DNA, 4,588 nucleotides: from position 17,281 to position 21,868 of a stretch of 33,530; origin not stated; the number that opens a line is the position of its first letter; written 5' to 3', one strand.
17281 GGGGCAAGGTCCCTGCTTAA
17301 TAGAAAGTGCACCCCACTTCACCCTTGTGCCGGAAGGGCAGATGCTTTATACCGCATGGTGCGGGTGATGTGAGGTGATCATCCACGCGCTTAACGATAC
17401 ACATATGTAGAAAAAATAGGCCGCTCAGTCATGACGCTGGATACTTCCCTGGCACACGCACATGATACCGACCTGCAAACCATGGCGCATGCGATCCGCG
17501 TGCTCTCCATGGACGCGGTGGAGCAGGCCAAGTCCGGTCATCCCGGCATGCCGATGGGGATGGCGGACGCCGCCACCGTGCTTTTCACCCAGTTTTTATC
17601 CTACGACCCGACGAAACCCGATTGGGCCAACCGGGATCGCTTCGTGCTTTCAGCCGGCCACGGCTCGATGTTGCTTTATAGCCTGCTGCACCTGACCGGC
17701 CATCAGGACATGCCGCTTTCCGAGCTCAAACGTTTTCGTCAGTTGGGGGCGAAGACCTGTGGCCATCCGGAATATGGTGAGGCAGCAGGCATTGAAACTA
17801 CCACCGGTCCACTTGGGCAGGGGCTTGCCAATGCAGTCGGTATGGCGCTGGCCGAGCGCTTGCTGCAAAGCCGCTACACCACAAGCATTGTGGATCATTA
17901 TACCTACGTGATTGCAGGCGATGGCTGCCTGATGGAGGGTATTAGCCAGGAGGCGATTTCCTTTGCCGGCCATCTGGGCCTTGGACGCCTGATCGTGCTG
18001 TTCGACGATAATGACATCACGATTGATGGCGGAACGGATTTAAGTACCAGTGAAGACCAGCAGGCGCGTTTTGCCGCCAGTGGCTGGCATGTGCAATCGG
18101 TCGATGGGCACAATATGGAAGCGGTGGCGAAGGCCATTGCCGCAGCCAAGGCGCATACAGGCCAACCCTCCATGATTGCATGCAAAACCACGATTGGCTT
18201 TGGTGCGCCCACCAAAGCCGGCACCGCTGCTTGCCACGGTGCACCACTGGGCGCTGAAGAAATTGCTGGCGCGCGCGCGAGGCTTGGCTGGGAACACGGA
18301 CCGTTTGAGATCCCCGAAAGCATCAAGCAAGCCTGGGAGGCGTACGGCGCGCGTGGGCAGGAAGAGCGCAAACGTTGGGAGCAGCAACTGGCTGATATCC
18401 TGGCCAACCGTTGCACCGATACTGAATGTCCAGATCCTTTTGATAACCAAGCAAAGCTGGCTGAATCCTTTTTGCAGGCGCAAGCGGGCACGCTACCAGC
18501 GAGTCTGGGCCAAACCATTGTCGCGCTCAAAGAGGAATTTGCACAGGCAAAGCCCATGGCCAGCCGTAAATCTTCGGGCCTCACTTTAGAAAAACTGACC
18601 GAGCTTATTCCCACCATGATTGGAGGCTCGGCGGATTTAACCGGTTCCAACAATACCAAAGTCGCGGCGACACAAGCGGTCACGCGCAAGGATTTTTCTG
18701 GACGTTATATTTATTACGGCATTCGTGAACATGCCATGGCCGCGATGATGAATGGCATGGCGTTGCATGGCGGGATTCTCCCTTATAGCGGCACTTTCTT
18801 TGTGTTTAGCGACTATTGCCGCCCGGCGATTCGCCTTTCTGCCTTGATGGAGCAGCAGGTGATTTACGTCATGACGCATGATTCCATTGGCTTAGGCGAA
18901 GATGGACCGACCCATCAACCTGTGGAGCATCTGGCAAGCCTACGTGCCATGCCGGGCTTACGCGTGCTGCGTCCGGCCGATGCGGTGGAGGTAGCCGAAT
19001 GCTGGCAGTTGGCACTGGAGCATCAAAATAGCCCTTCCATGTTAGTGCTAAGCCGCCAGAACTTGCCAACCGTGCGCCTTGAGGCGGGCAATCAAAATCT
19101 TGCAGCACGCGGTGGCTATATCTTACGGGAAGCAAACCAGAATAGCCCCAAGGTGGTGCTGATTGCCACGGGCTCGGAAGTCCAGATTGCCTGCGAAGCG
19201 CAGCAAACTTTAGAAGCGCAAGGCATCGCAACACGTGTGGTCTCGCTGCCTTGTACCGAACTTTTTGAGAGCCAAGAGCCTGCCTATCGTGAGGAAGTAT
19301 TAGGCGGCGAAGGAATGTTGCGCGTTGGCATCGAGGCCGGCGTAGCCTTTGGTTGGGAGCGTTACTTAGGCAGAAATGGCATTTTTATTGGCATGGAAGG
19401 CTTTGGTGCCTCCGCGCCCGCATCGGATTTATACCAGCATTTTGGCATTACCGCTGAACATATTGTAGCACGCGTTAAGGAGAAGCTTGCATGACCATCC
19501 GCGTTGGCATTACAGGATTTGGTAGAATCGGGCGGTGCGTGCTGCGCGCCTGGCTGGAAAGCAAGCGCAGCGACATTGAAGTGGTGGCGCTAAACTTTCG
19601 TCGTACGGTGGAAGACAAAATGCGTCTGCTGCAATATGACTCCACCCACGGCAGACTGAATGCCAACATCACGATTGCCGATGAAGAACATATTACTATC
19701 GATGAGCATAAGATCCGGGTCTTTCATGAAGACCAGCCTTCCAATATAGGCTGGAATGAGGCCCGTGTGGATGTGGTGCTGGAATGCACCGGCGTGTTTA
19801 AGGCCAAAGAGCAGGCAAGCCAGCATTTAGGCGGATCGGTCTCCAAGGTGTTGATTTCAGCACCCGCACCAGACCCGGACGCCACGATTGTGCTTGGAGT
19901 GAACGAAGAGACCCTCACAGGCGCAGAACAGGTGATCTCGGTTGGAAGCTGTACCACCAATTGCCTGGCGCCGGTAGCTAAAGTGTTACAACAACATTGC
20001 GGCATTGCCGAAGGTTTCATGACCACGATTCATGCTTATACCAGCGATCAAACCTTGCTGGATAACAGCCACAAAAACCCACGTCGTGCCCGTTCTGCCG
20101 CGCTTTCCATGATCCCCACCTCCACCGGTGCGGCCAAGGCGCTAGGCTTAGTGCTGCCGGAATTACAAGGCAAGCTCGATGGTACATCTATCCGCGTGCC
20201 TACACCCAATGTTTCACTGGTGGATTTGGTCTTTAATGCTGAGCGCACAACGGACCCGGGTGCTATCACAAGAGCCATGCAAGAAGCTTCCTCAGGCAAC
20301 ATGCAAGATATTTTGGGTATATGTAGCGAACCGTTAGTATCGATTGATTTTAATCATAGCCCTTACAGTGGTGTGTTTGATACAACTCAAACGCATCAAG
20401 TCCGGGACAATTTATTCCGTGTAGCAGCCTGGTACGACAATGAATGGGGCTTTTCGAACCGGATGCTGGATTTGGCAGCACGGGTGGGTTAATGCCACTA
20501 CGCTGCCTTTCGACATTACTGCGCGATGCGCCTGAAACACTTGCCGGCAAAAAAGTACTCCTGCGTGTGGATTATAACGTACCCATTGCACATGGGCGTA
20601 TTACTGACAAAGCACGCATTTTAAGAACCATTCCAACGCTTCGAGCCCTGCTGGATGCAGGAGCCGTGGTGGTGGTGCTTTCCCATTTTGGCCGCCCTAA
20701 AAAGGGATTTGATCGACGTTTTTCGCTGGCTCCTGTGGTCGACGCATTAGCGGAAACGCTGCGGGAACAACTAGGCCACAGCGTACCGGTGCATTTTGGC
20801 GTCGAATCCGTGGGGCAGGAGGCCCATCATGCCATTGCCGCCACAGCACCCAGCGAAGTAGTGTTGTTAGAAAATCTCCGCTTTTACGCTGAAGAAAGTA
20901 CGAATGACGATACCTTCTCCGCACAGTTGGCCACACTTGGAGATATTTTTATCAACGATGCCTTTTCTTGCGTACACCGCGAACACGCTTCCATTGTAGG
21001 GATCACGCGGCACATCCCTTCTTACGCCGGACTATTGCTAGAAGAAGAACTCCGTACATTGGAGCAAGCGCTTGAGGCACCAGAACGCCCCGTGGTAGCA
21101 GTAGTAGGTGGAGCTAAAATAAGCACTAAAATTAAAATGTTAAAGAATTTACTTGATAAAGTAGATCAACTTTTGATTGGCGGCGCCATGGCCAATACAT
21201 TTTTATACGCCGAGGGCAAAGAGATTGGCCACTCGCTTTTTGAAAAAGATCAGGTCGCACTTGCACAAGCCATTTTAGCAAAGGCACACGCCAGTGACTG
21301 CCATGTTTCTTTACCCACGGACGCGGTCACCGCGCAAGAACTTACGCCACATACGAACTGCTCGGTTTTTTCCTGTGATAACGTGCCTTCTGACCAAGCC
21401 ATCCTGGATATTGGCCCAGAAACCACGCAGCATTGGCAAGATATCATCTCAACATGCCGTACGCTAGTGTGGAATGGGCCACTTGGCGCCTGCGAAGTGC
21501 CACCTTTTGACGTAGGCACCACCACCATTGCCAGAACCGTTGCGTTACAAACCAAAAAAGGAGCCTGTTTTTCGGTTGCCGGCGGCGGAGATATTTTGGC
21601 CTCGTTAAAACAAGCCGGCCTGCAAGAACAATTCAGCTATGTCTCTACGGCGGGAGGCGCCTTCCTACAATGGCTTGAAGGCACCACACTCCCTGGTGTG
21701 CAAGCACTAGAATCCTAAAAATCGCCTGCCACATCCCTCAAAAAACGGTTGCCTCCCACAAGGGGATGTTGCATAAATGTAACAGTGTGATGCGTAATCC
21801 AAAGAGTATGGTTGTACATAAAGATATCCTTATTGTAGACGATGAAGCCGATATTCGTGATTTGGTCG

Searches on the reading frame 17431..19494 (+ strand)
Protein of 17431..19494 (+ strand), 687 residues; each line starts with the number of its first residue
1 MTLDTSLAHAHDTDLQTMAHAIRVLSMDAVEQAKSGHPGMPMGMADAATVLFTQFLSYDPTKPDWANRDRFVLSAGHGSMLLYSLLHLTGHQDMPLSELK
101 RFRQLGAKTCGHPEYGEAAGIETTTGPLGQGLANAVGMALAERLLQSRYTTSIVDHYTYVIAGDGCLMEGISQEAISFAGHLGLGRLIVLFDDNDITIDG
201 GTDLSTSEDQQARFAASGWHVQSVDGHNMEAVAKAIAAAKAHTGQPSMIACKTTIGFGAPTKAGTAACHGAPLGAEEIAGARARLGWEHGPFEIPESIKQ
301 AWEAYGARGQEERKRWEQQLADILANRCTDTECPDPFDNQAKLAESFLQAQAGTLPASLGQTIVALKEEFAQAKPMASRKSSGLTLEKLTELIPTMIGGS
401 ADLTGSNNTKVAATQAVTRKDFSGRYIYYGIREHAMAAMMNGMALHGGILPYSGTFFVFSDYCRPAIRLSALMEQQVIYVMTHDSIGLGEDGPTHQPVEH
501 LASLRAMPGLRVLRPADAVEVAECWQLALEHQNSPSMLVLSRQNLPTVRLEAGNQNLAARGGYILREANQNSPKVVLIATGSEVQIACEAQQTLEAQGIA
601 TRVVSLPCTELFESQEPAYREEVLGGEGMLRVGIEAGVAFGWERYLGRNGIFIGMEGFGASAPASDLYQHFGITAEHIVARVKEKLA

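Call 21: search_protein_families(library=pfam, proteins=[window:17431-19494:+], max_evalue=0.001)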
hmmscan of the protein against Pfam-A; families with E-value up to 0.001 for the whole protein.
window:17431-19494:+ (687 aa): 6 families
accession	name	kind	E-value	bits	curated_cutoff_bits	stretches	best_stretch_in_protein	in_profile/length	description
PF00456.26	Transketolase_N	-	2.6e-140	467.6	22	1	17-324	4-315/334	Transketolase, thiamine diphosphate binding domain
PF02779.29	Transket_pyr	-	5.7e-57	192.6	27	1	375-546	2-173/174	Transketolase, pyrimidine binding domain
PF22613.1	Transketolase_C_1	-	1.2e-41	141.9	27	1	561-674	1-113/113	Transketolase-like TK C-terminal domain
PF02780.25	Transketolase_C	-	6e-16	58.9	25.9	1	570-678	7-124/124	Transketolase, C-terminal domain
PF13292.11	DXP_synthase_N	-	9.7e-10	38.6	21.2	1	7-199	10-176/274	1-deoxy-D-xylulose-5-phosphate synthase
PF00676.26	E1_dh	-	2.7e-05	23.7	22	1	120-252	95-223/300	Dehydrogenase E1 component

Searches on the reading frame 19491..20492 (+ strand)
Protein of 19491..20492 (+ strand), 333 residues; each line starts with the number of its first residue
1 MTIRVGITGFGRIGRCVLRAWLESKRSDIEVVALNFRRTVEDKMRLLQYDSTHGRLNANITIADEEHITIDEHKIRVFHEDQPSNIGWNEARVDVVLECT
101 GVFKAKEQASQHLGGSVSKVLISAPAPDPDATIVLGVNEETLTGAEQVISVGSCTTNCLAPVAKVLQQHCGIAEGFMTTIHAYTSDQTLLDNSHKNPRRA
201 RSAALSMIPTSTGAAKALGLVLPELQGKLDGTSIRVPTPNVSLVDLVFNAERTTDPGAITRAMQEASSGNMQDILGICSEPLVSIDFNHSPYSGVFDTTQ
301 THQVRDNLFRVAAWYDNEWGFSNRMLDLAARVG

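Call 21: search_protein_families(library=pfam, proteins=[window:19491-20492:+], max_evalue=0.001)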
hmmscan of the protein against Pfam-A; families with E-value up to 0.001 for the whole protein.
window:19491-20492:+ (333 aa): 2 families
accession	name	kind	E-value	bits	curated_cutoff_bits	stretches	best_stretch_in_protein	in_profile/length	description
PF02800.25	Gp_dh_C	-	1.8e-58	197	24.4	1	159-315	1-158/158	Glyceraldehyde 3-phosphate dehydrogenase, C-terminal domain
PF00044.30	Gp_dh_N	-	4.9e-32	110.7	31.7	1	3-105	1-100/101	Glyceraldehyde 3-phosphate dehydrogenase, NAD binding domain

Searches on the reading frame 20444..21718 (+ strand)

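Call 22: search_protein_families(library=pfam, proteins=[window:20444-21718:+], max_evalue=0.001)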
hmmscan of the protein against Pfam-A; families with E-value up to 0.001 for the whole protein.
window:20444-21718:+ (424 aa): 1 family
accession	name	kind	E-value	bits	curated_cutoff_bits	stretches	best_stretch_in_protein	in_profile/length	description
PF00162.24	PGK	-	3.3e-139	464.5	27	1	32-413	5-378/379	Phosphoglycerate kinase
